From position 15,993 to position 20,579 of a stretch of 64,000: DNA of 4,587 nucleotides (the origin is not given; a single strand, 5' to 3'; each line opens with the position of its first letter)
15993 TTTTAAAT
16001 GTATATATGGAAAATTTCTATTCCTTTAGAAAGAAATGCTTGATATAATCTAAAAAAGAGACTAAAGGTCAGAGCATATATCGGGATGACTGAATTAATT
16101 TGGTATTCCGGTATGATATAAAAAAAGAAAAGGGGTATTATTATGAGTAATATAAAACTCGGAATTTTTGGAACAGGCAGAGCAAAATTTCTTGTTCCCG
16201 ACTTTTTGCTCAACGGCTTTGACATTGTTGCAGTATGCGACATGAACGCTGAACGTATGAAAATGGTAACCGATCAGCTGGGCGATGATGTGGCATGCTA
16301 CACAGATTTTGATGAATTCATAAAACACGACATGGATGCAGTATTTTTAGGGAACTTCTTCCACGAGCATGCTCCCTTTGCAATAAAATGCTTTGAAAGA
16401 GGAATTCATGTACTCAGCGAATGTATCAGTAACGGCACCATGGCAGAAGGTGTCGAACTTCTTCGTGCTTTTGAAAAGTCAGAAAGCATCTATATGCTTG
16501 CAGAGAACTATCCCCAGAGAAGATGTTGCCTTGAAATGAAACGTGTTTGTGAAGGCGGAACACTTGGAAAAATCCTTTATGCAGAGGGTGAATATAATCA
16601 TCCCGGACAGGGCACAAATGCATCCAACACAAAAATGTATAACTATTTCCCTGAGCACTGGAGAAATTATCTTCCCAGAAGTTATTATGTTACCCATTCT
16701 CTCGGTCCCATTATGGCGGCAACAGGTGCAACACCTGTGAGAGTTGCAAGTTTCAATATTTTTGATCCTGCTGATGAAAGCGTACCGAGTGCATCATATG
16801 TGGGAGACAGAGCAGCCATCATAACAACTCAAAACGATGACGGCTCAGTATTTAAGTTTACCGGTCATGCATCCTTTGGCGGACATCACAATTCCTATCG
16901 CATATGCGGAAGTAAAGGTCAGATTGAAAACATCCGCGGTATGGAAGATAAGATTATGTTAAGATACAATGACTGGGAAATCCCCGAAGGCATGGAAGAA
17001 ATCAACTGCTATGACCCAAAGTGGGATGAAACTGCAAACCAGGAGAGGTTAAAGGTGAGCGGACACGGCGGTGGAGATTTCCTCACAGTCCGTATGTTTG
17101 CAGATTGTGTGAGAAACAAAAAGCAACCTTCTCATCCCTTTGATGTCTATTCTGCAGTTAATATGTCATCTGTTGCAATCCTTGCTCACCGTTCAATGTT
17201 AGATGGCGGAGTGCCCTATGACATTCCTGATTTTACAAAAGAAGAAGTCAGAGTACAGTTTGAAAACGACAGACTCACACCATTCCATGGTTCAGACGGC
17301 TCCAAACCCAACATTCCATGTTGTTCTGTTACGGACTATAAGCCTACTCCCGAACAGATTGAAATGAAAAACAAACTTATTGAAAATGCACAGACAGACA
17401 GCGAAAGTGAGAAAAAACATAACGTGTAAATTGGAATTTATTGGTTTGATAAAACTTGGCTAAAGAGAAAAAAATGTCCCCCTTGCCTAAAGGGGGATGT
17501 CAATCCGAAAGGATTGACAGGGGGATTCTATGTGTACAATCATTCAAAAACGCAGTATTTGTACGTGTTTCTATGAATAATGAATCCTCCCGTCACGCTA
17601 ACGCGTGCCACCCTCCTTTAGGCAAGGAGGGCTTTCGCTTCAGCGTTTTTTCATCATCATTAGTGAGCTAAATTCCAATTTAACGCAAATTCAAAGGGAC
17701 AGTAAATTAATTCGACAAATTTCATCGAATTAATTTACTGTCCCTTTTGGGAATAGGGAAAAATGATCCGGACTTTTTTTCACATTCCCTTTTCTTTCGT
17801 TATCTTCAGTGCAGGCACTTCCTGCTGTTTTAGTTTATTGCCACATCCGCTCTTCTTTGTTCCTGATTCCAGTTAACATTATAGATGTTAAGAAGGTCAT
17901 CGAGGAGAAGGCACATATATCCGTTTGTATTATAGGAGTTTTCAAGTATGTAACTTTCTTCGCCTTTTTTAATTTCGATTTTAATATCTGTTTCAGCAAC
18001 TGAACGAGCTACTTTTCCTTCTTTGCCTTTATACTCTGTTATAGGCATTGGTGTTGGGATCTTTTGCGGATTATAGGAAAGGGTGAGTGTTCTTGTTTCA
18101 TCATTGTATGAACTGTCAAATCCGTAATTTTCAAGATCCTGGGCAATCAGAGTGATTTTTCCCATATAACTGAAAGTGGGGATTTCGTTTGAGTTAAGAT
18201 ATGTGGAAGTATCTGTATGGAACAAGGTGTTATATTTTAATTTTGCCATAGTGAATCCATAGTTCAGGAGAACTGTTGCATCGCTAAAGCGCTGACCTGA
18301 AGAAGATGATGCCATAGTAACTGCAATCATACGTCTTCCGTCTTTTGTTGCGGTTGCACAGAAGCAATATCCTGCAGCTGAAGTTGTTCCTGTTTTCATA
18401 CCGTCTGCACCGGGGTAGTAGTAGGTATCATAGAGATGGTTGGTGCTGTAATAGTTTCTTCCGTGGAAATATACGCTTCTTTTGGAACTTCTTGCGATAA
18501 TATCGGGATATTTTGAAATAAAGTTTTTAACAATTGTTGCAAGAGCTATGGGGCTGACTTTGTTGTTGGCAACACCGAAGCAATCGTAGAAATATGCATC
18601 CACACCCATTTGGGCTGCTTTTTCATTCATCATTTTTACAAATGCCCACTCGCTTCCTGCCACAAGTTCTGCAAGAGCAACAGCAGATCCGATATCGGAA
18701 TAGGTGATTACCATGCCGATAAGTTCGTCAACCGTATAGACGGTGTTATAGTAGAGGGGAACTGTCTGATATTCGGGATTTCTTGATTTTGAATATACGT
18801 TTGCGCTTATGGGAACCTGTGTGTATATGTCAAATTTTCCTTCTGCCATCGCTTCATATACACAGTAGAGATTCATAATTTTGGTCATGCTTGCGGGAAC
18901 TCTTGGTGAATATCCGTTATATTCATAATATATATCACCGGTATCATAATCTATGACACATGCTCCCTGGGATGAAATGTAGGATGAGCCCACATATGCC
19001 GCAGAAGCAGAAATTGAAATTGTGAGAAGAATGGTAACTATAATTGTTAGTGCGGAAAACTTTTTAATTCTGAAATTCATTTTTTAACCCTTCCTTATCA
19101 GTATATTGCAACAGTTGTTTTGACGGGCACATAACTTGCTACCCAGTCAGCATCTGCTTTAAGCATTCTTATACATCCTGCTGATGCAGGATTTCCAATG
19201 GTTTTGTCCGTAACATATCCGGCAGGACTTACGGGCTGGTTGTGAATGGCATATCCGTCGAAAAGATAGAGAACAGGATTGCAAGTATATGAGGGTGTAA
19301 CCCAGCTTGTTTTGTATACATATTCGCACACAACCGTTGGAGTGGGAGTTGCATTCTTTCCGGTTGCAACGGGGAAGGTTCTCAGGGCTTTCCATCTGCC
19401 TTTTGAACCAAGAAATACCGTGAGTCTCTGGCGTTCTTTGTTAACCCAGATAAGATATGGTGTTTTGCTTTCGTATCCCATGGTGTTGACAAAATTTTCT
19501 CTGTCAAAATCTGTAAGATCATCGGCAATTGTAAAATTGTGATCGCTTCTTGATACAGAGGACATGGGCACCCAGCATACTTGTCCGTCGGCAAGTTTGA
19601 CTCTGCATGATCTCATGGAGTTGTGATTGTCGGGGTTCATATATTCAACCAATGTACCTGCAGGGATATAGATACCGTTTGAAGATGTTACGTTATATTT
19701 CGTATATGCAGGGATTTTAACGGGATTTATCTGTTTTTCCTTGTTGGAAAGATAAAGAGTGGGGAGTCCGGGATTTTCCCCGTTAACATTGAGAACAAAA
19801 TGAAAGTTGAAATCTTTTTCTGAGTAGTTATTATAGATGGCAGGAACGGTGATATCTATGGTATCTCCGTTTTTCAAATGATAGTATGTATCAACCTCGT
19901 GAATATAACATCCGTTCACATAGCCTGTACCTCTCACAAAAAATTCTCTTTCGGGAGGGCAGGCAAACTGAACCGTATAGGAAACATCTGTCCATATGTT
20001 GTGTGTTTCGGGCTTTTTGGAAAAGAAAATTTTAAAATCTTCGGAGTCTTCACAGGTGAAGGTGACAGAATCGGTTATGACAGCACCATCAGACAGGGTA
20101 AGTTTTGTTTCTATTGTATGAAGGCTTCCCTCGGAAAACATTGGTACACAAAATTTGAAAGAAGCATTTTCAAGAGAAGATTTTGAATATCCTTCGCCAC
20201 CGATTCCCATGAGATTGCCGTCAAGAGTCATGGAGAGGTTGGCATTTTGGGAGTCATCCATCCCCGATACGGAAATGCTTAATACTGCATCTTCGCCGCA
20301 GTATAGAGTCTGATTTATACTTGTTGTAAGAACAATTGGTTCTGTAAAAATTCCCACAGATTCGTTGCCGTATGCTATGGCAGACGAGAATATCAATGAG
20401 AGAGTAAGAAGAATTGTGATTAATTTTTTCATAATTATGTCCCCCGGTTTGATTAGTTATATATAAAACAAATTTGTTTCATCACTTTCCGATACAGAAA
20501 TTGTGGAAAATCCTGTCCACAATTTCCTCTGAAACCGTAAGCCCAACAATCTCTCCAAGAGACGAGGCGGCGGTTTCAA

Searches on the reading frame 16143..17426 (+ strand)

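Call 56: search_protein_families(library=pfam, proteins=[window:16143-17426:+], max_evalue=0.001)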
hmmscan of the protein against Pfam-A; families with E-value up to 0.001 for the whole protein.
window:16143-17426:+ (428 aa): 1 family
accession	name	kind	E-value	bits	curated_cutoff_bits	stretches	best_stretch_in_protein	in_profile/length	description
PF01408.29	GFO_IDH_MocA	-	5.4e-08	34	24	1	5-119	2-118/120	Oxidoreductase family, NAD-binding Rossmann fold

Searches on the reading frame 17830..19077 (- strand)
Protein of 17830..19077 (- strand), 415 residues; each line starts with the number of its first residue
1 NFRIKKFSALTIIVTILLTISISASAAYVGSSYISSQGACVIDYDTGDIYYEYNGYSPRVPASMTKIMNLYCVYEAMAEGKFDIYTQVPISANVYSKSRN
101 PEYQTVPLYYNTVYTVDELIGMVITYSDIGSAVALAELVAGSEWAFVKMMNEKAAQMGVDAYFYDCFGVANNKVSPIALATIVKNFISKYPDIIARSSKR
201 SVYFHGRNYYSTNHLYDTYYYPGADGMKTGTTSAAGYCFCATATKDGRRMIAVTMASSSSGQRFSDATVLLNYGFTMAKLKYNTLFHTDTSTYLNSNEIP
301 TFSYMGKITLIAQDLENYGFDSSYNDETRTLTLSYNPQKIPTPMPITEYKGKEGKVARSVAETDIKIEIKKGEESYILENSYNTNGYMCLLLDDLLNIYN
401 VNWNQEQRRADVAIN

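Call 56: search_protein_families(library=pfam, proteins=[window:17830-19077:-], max_evalue=0.001)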
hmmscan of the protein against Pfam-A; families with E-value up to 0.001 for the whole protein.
window:17830-19077:- (415 aa): 2 families
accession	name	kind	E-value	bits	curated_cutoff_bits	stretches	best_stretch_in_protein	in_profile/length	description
PF00768.25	Peptidase_S11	-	1.4e-50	172.5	27.6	1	33-257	9-237/239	D-alanyl-D-alanine carboxypeptidase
PF13354.11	Beta-lactamase2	-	9.3e-09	35.4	22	1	39-140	2-99/214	Beta-lactamase enzyme family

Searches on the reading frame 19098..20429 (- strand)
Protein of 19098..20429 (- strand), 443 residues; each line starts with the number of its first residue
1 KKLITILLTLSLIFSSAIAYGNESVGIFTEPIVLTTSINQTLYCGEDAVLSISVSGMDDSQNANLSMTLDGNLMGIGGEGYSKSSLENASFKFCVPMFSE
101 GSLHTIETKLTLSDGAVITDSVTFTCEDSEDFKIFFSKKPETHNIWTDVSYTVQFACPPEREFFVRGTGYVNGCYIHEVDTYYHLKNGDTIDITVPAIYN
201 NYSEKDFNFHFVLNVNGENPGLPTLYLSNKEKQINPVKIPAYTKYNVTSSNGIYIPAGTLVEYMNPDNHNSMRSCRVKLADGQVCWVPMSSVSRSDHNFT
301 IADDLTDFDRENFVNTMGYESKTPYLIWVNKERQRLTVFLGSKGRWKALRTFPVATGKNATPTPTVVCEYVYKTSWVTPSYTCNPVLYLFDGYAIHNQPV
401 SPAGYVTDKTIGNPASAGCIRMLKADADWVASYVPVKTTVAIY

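Call 56: search_protein_families(library=pfam, proteins=[window:19098-20429:-], max_evalue=0.001)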
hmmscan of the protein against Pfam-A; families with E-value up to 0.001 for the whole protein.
window:19098-20429:- (443 aa): 1 family
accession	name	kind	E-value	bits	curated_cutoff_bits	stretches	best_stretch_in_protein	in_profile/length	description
PF03734.19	YkuD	-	6.7e-16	59.6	23.4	1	325-442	2-146/146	L,D-transpeptidase catalytic domain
